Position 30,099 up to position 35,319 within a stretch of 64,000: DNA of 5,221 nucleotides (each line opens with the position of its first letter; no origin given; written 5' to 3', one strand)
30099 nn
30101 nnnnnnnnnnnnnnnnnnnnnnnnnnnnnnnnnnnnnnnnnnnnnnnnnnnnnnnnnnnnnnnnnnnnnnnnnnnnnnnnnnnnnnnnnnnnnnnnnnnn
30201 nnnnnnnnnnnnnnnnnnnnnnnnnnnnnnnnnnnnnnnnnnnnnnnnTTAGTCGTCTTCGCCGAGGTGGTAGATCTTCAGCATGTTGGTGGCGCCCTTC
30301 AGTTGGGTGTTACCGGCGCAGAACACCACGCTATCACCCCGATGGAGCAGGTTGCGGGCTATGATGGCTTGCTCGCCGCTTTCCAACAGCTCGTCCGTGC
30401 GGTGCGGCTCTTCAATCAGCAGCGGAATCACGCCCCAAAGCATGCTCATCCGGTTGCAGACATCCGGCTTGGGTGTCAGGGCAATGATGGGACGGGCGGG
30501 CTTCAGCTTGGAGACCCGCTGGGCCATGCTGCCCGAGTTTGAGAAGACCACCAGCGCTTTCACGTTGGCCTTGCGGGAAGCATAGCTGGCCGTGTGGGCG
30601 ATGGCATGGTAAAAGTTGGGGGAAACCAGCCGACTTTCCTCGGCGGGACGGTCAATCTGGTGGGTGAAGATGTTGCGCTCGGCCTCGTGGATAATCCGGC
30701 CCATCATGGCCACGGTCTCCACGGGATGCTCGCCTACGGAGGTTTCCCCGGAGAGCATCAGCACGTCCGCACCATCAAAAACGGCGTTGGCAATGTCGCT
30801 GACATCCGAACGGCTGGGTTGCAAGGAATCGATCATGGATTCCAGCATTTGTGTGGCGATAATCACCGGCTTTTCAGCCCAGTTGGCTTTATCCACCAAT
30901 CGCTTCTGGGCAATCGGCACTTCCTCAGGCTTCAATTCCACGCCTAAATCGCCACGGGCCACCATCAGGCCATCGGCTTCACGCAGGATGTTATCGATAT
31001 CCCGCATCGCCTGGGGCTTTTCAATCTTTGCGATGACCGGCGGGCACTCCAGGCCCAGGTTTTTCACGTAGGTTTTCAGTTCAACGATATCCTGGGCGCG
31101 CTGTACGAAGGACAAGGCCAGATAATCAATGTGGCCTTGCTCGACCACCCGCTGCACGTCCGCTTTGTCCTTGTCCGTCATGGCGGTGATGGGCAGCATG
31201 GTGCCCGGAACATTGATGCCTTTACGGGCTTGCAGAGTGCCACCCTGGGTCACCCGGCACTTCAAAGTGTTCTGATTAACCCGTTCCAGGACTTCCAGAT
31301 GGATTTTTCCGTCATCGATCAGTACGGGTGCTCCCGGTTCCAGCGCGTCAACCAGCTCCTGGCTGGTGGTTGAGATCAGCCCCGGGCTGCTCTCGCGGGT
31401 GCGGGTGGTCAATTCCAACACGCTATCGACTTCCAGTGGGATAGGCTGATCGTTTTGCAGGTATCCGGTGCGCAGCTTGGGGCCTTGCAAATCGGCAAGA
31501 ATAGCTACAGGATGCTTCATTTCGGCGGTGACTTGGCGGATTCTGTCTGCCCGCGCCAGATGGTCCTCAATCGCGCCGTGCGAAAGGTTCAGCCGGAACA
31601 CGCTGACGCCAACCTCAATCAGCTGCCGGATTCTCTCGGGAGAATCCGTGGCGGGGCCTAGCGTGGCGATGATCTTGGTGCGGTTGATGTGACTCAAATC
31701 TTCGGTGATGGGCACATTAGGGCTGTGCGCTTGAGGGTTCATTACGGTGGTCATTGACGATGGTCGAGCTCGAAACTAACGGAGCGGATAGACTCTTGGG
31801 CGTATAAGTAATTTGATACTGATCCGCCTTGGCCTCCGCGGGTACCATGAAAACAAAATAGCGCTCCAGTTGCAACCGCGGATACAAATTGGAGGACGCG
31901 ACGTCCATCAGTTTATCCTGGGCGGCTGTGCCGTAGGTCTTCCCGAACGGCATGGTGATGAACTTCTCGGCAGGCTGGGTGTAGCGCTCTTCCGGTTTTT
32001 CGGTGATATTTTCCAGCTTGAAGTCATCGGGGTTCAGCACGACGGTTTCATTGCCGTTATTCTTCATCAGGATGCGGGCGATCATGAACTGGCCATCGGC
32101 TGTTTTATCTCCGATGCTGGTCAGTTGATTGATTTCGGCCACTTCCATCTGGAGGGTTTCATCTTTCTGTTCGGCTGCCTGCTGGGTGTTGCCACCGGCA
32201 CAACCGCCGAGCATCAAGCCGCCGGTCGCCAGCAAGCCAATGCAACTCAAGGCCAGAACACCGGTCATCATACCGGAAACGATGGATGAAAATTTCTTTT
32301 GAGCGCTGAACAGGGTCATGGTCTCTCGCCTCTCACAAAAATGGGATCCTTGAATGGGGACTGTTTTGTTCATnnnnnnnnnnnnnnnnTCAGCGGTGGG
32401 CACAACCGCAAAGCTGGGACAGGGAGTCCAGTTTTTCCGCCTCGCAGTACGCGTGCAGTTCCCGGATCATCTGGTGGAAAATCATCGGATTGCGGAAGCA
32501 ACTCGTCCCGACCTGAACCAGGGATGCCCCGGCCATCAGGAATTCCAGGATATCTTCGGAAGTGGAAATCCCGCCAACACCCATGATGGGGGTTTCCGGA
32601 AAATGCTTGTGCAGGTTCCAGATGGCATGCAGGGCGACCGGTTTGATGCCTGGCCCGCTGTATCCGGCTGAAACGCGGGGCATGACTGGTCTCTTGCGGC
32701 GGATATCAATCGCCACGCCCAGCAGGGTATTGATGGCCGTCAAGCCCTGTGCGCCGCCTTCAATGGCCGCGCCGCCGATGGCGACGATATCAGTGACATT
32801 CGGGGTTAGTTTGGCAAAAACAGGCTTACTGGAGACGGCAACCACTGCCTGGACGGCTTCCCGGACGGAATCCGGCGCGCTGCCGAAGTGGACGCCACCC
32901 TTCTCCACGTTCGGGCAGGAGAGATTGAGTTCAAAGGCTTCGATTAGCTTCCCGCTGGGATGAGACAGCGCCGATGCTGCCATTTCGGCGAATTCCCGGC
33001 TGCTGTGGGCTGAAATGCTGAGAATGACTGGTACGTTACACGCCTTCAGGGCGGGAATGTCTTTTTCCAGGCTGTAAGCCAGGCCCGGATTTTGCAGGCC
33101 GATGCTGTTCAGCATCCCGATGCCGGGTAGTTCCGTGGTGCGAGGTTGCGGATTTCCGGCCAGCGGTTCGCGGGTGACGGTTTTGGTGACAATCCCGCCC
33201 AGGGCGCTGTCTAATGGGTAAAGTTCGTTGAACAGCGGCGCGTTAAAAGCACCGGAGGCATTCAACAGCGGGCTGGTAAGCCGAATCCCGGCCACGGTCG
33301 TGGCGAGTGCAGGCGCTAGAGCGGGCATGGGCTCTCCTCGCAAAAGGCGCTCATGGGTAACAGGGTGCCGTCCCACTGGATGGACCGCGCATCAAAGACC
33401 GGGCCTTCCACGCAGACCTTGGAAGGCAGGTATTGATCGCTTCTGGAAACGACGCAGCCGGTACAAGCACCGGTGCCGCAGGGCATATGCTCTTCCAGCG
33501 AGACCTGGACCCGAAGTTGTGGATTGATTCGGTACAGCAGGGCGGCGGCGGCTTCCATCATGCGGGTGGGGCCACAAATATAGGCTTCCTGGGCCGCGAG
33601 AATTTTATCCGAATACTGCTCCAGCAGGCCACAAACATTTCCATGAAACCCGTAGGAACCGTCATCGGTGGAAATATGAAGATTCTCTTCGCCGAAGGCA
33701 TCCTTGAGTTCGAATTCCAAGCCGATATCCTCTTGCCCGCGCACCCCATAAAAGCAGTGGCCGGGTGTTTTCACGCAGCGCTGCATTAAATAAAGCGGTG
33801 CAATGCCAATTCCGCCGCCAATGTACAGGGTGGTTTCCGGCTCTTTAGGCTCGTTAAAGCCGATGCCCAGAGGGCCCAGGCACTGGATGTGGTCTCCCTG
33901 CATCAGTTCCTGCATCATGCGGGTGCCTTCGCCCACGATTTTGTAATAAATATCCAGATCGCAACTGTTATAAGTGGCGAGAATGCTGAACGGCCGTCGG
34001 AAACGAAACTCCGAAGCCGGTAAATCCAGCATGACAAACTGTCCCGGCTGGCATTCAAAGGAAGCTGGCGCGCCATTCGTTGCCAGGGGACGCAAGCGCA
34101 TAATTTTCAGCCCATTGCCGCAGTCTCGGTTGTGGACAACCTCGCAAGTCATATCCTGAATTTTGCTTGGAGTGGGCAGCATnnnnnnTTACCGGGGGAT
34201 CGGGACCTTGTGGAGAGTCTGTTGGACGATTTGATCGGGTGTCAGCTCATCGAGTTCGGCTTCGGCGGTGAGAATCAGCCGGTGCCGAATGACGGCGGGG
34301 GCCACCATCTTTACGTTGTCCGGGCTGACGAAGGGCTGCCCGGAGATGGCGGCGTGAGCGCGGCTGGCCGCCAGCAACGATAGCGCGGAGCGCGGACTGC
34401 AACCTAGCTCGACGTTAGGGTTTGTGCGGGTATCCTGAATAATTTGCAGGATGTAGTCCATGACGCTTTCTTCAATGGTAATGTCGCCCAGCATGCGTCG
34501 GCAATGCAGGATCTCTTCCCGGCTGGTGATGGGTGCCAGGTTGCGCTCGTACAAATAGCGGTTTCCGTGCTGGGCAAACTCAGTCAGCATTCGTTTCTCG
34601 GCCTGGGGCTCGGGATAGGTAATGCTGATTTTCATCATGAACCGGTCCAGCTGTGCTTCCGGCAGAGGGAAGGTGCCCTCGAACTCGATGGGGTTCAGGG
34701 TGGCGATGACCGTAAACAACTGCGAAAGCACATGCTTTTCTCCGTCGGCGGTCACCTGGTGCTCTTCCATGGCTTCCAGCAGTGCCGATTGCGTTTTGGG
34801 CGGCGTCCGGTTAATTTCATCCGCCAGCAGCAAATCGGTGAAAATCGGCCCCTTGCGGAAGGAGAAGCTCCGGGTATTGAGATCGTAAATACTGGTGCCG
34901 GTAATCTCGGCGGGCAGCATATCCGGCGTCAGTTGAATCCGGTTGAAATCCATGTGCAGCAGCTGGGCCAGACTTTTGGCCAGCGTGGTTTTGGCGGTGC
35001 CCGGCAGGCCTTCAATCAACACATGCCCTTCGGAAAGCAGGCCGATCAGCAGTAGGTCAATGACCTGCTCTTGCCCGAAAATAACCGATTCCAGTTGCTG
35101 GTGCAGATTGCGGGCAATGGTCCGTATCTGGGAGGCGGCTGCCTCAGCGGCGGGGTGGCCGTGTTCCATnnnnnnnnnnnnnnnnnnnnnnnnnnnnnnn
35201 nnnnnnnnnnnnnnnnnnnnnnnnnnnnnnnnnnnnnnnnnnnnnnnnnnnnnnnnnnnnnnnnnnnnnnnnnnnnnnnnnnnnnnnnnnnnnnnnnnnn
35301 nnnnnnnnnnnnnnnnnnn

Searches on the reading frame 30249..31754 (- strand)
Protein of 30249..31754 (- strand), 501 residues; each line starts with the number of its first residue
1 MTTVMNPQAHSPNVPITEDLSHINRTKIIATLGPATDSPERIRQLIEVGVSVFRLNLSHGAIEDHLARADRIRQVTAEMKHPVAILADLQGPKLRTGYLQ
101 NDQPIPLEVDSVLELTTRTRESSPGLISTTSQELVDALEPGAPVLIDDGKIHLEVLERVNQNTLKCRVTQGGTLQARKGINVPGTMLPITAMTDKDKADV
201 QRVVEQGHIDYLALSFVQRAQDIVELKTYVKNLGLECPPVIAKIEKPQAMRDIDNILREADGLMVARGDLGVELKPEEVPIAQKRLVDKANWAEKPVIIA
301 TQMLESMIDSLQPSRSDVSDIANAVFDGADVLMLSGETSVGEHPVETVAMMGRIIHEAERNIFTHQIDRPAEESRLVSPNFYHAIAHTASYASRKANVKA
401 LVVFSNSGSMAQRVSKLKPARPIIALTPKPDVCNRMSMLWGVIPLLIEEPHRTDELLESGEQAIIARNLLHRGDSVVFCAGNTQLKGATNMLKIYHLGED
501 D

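Call 20: search_protein_families(library=pfam, proteins=[window:30249-31754:-], max_evalue=0.001)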
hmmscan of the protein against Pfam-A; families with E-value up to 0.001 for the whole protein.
window:30249-31754:- (501 aa): 2 families
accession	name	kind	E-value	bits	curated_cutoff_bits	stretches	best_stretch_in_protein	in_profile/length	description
PF00224.27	PK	-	1.2e-105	353.7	30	1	24-348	2-328/328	Pyruvate kinase, barrel domain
PF02887.21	PK_C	-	2.1e-30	105.6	28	1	383-494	1-113/114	Pyruvate kinase, alpha/beta domain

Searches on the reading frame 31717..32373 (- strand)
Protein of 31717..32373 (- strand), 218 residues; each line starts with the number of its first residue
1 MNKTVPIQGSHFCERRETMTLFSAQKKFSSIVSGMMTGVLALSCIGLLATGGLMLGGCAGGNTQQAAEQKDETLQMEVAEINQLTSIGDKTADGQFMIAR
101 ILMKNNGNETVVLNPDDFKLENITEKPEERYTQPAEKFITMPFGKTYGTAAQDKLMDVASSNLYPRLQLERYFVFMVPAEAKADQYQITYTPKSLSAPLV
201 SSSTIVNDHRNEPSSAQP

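Call 20: search_protein_families(library=pfam, proteins=[window:31717-32373:-], max_evalue=0.001)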
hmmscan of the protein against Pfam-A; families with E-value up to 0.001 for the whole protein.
window:31717-32373:- (218 aa): 1 family
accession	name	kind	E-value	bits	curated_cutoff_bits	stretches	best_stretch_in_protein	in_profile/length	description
PF11611.13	DUF4352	-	1.4e-06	29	25.9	1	71-128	9-69/122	Domain of unknown function (DUF4352)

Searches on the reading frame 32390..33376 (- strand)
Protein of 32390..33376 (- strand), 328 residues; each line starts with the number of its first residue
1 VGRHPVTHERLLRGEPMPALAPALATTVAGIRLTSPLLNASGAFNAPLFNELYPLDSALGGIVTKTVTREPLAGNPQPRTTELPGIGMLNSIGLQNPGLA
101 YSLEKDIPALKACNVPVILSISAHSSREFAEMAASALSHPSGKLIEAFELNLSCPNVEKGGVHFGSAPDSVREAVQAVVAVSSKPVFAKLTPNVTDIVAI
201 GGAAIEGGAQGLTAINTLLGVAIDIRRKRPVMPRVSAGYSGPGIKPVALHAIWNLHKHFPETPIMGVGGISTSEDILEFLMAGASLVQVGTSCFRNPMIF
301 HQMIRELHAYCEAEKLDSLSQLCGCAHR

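Call 20: search_protein_families(library=pfam, proteins=[window:32390-33376:-], max_evalue=0.001)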
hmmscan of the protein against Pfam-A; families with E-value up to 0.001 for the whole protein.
window:32390-33376:- (328 aa): 3 families
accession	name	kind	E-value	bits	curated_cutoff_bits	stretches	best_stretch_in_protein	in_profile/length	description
PF01180.27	DHO_dh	-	1.1e-65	222.1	27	1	24-309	2-289/291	Dihydroorotate dehydrogenase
PF01207.24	Dus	-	2.4e-06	27.3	20.4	0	246-315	170-238/311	Dihydrouridine synthase (Dus)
PF00977.27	His_biosynth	-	0.00035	20.5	23.6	1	262-311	74-123/228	Histidine biosynthesis protein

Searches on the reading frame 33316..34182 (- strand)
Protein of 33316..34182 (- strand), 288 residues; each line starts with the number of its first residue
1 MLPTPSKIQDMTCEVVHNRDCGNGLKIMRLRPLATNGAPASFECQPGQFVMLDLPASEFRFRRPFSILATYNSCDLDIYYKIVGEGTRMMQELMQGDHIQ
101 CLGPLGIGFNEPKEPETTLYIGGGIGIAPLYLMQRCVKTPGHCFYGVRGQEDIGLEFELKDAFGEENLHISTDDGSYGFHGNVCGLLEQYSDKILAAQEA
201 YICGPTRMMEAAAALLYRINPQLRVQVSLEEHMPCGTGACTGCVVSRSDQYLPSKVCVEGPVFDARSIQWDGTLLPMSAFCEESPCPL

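Call 42: search_protein_families(library=pfam, proteins=[window:33316-34182:-], max_evalue=0.1)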
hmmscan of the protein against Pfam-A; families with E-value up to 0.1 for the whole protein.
window:33316-34182:- (288 aa): 3 families
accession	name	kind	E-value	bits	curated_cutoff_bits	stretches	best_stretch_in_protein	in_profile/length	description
PF10418.14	DHODB_Fe-S_bind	-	8.8e-13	48.2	23.9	1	230-268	1-40/41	Iron-sulfur cluster binding domain of dihydroorotate dehydrogenase B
PF00175.26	NAD_binding_1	-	2.7e-06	28.4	22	1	121-213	2-108/109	Oxidoreductase NAD-binding domain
PF00970.30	FAD_binding_6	-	0.00033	21.4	21.1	1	34-106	20-95/99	Oxidoreductase FAD-binding domain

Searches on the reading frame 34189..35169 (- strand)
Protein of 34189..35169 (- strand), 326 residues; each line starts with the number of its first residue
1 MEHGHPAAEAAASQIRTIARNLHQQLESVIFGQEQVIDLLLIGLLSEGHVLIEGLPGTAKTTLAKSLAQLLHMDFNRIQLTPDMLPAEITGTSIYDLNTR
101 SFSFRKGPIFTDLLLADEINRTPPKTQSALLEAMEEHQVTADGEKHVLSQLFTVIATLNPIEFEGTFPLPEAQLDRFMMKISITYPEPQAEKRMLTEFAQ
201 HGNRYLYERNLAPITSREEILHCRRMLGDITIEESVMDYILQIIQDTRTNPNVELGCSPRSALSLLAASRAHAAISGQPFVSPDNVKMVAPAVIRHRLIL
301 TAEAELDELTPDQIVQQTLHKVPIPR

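Call 42: search_protein_families(library=pfam, proteins=[window:34189-35169:-], max_evalue=0.1)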
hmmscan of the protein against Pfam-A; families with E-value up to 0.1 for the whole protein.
window:34189-35169:- (326 aa): 15 families
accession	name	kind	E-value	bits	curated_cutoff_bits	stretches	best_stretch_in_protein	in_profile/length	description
PF07726.17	AAA_3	-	1.4e-62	209.8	27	1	49-179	1-131/131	ATPase family associated with various cellular activities (AAA)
PF17863.7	AAA_lid_2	-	1.1e-21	76.7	22.7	1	246-317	2-73/74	AAA lid domain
PF07728.20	AAA_5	-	1.1e-15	58.3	22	1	49-177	1-139/139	AAA domain (dynein-related subfamily)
PF20030.5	bpMoxR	-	2.7e-12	46.6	27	1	20-196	4-179/205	MoxR domain in the MoxR-vWA-beta-propeller ternary systems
PF00004.35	AAA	-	7.6e-07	30.1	21.2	1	50-182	1-128/131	ATPase family associated with various cellular activities (AAA)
PF00493.29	MCM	-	8.4e-06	25.5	23.3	1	45-162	55-175/224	MCM P-loop domain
PF00158.32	Sigma54_activat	-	1.7e-05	25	20.2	1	46-158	21-141/168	Sigma-54 interaction domain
PF05496.18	RuvB_N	-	4.5e-05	23.7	27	1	48-139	34-113/159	Holliday junction DNA helicase RuvB P-loop domain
PF01078.27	Mg_chelatase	-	9.2e-05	22.4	20.3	1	30-72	5-47/207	Magnesium chelatase, subunit ChlI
PF25201.1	nSTAND6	-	0.0018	18.7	27.7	1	30-140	1-114/148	Novel STAND NTPase 6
PF13401.12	AAA_22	-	0.006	17.3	27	1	47-137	5-78/130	AAA domain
PF07724.20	AAA_2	-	0.0094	16.4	27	0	48-157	4-122/166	AAA domain (Cdc48 subfamily)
PF20720.3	nSTAND3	-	0.011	15.9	27.2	1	45-72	15-42/155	Novel STAND NTPase 3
PF13238.12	AAA_18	-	0.017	16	29.4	1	50-147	1-76/128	AAA domain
PF13191.12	AAA_16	-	0.039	14.9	32.6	1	47-74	24-51/167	AAA ATPase domain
